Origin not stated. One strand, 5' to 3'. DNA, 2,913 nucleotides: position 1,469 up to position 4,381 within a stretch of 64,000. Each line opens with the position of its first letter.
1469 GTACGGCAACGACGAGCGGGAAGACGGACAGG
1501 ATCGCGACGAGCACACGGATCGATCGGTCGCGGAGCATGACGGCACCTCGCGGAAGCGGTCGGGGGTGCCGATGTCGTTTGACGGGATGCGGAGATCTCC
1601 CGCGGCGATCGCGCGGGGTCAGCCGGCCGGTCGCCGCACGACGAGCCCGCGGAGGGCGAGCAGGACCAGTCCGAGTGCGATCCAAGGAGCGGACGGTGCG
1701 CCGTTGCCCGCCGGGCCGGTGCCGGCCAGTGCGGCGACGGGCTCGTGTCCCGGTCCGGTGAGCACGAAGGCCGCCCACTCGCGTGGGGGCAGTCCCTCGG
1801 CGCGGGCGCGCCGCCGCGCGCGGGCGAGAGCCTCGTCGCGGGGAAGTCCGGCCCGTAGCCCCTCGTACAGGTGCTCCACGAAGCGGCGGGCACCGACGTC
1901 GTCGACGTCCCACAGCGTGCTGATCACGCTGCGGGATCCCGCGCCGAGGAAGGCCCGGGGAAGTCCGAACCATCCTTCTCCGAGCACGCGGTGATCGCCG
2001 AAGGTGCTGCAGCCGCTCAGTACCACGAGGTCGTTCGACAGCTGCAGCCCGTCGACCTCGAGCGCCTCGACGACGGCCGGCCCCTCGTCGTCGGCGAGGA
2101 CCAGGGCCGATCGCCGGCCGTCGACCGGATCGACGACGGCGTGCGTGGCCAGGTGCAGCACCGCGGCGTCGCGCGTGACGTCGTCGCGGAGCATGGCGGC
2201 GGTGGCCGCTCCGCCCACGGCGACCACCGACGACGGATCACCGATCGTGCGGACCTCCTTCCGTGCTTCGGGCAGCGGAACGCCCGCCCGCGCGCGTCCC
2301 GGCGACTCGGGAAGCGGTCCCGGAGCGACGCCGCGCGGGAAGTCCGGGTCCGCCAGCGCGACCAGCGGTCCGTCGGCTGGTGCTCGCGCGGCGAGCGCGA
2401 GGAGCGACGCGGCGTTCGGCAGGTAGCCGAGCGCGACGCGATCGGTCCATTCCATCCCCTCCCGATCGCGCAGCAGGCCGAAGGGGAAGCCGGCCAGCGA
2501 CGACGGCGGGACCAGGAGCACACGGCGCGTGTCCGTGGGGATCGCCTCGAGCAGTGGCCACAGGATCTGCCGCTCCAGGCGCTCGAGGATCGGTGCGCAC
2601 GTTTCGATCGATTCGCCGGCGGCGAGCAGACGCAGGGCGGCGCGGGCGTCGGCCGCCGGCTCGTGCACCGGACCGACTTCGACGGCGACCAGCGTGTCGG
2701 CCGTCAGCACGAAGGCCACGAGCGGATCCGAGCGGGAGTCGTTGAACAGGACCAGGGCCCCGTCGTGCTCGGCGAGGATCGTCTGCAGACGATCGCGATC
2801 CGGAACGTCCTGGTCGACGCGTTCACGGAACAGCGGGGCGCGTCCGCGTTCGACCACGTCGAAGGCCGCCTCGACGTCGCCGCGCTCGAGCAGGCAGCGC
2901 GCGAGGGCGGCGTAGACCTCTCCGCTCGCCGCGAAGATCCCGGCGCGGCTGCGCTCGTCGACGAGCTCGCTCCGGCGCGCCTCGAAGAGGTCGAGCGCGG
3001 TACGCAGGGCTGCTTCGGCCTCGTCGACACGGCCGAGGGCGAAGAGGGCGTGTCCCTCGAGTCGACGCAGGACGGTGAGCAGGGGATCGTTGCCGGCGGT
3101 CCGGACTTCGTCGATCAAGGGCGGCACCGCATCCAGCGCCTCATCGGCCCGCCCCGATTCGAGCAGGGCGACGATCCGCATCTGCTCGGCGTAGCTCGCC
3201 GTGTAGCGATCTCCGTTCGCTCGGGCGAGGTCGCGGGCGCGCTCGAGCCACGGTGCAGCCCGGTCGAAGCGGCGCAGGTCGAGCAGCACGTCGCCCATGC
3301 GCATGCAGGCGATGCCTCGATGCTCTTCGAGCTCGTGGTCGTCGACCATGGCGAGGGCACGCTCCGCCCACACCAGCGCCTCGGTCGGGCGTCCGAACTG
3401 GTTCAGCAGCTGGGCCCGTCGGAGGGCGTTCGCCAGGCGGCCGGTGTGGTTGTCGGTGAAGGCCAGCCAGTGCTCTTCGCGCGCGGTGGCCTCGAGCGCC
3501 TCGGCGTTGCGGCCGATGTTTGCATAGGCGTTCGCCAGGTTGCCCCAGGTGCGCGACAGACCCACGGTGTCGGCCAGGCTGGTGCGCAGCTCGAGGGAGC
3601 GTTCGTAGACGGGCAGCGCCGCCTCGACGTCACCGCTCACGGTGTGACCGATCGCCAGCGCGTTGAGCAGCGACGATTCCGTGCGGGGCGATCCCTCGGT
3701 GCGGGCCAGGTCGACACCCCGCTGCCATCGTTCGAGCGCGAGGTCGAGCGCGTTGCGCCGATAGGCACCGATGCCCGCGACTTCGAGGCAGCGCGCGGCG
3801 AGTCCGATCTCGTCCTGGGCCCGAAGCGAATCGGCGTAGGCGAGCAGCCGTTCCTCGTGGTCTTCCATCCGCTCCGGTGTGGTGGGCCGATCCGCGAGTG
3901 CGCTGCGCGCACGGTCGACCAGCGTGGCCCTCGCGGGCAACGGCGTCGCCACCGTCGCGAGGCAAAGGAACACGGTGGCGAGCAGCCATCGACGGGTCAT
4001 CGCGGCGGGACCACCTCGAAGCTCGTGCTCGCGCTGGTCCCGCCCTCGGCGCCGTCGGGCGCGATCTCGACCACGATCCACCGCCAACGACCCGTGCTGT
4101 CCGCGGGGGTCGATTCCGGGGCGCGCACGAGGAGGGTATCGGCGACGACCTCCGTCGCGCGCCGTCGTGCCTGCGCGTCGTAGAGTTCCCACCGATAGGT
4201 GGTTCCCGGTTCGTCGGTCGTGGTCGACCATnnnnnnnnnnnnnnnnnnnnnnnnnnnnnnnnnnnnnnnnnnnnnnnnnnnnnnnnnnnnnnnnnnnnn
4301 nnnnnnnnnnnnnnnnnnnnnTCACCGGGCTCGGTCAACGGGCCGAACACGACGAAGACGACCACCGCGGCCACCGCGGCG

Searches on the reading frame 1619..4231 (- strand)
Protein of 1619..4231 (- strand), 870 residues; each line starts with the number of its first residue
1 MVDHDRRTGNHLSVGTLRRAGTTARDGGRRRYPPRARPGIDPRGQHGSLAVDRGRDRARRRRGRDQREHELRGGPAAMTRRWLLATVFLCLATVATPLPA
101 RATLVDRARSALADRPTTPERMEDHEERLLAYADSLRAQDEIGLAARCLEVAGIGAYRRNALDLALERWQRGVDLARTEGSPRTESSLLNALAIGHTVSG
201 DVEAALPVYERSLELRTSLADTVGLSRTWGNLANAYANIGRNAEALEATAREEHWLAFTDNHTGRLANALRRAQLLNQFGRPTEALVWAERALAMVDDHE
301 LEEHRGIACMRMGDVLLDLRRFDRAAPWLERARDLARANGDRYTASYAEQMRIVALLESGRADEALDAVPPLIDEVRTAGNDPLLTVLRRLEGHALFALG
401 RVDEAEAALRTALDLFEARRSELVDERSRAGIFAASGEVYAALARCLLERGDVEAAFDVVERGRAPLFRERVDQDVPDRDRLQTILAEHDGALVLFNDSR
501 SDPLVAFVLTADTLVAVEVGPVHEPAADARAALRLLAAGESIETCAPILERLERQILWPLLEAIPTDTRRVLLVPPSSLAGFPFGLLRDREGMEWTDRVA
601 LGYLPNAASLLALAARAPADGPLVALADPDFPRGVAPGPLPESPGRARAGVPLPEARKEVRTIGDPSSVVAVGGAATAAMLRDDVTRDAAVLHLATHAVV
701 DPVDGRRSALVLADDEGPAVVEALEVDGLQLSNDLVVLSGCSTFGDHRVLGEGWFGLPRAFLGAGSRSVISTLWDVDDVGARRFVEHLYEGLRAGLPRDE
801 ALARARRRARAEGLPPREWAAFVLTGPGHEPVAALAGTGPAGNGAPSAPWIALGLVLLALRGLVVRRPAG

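Call 45: search_protein_families(library=pfam, proteins=[window:1619-4231:-], max_evalue=0.00001)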
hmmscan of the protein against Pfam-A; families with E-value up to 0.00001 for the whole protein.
window:1619-4231:- (870 aa): 8 families
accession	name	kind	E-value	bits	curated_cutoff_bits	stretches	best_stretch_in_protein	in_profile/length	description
PF12770.12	CHAT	-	4.2e-49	168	24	1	548-826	3-288/289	CHAT domain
PF13424.12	TPR_12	-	4.1e-16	59.4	30.1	1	187-247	4-66/77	Tetratricopeptide repeat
PF07719.23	TPR_2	-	9e-14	50.8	27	0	392-416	7-31/34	Tetratricopeptide repeat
PF00515.34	TPR_1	-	1.1e-13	50.8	27.8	0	227-248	2-23/34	Tetratricopeptide repeat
PF13181.12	TPR_8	-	6.7e-12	45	25.7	0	393-415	8-30/34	Tetratricopeptide repeat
PF13176.12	TPR_7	-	1.5e-07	31.4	27.9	0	308-342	1-35/36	Tetratricopeptide repeat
PF13374.12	TPR_10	-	1.2e-06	28.7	27.5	0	273-295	9-31/42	Tetratricopeptide repeat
PF17874.7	TPR_MalT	-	1.6e-06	28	45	0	317-417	213-311/336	MalT-like TPR region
